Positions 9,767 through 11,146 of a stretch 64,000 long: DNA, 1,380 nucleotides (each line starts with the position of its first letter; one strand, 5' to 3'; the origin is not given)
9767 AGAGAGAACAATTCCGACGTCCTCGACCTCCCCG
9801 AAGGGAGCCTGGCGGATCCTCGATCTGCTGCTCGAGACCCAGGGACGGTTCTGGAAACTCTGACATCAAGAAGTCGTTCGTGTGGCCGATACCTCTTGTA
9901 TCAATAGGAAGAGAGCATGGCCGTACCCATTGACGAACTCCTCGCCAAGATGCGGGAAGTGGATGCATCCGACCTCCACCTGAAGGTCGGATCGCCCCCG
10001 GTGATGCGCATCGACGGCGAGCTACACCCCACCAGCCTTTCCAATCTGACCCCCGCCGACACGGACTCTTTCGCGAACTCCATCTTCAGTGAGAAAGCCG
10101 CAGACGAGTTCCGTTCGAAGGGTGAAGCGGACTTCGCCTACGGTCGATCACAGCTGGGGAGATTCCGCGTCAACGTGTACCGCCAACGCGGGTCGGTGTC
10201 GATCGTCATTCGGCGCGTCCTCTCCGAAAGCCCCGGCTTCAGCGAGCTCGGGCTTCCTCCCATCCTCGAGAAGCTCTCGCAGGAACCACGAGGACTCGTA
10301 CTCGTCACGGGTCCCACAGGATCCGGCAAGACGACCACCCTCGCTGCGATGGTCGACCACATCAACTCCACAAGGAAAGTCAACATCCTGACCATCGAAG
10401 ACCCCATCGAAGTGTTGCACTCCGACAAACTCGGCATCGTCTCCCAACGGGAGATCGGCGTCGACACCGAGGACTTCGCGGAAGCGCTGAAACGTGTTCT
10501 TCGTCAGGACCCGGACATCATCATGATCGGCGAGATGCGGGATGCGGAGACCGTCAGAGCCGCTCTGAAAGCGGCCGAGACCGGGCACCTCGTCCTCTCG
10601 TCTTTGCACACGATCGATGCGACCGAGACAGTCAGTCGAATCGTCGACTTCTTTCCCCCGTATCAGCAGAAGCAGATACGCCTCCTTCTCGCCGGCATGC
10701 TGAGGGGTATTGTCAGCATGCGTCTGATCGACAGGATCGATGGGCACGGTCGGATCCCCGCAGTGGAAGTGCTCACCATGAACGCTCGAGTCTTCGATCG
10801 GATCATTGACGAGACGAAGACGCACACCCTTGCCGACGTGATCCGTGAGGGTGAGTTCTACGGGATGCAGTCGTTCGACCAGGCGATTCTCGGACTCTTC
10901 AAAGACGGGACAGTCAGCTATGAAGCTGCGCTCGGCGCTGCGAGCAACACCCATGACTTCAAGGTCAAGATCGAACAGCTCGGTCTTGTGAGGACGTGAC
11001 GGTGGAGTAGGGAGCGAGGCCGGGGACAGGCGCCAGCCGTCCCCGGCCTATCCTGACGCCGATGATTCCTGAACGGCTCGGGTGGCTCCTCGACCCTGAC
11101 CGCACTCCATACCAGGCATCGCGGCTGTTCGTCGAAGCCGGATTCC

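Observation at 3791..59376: Dispersed family of 7-nt tandem arrays placed just after stop codons, mostly in the sense orientation of the gene they follow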

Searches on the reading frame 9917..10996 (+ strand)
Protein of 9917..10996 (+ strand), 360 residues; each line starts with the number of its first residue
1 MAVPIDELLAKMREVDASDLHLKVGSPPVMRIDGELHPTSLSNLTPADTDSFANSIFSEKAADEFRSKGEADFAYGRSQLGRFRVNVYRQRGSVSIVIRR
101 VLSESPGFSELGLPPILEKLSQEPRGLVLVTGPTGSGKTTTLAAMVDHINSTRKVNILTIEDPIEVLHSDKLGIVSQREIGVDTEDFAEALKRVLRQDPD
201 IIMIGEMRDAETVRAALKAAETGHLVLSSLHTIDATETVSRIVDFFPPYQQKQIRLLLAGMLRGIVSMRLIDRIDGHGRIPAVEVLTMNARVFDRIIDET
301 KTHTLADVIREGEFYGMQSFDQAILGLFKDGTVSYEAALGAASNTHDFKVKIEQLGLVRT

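Call 20: find_encoding_contigs(protein=window:9917-10996:+, flank=10000, max_places=6)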
Protein window:9917-10996:+ (360 aa): 6 contigs read that carry it; 6 places shown.
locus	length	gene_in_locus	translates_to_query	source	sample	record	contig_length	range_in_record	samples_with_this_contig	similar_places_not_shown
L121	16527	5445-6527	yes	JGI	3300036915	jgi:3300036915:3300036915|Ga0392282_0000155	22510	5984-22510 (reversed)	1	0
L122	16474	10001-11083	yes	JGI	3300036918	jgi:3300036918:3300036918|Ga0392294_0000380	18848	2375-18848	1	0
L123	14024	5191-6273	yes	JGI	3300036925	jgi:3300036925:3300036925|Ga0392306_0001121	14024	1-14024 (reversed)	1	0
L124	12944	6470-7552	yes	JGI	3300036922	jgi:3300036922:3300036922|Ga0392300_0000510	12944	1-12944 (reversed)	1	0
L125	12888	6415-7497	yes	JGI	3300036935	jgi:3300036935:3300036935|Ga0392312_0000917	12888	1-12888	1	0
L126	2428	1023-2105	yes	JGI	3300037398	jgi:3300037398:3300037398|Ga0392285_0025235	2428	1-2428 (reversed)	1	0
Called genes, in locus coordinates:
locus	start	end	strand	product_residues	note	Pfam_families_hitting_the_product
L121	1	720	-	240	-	?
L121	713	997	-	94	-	-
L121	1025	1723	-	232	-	-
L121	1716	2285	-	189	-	PF04542:Sigma70_r2, PF08281:Sigma70_r4_2, PF04545:Sigma70_r4 (weak)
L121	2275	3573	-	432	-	PF07714:PK_Tyr_Ser-Thr (weak)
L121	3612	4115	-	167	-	PF00583:Acetyltransf_1, PF13673:Acetyltransf_10 (weak), PF13508:Acetyltransf_7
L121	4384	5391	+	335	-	PF00850:Hist_deacetyl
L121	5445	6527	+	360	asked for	PF00437:T2SSE, PF25199:nSTAND_NTPase5 (faint), PF13401:AAA_22 (weak), PF13604:AAA_30 (faint)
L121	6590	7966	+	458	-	PF01743:PolyA_pol, PF12627:PolyA_pol_RNAbd, PF01966:HD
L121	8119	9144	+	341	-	PF01118:Semialdhyde_dh, PF22698:Semialdhyde_dhC_1, PF02774:Semialdhyde_dhC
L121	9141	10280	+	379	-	PF01960:ArgJ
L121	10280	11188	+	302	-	PF00696:AA_kinase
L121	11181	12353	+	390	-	PF00202:Aminotran_3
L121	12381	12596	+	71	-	-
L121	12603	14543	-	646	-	PF07676:PD40 (faint), PF20434:BD-FAE, PF00326:Peptidase_S9, PF01738:DLH (weak)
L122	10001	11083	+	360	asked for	PF00437:T2SSE, PF25199:nSTAND_NTPase5 (faint), PF13401:AAA_22 (weak), PF13604:AAA_30 (faint)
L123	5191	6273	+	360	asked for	PF00437:T2SSE, PF25199:nSTAND_NTPase5 (faint), PF13401:AAA_22 (weak), PF13604:AAA_30 (faint)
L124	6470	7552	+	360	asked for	PF00437:T2SSE, PF25199:nSTAND_NTPase5 (faint), PF13401:AAA_22 (weak), PF13604:AAA_30 (faint)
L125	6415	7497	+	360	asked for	PF00437:T2SSE, PF25199:nSTAND_NTPase5 (faint), PF13401:AAA_22 (weak), PF13604:AAA_30 (faint)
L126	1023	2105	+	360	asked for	PF00437:T2SSE, PF25199:nSTAND_NTPase5 (faint), PF13401:AAA_22 (weak), PF13604:AAA_30 (faint)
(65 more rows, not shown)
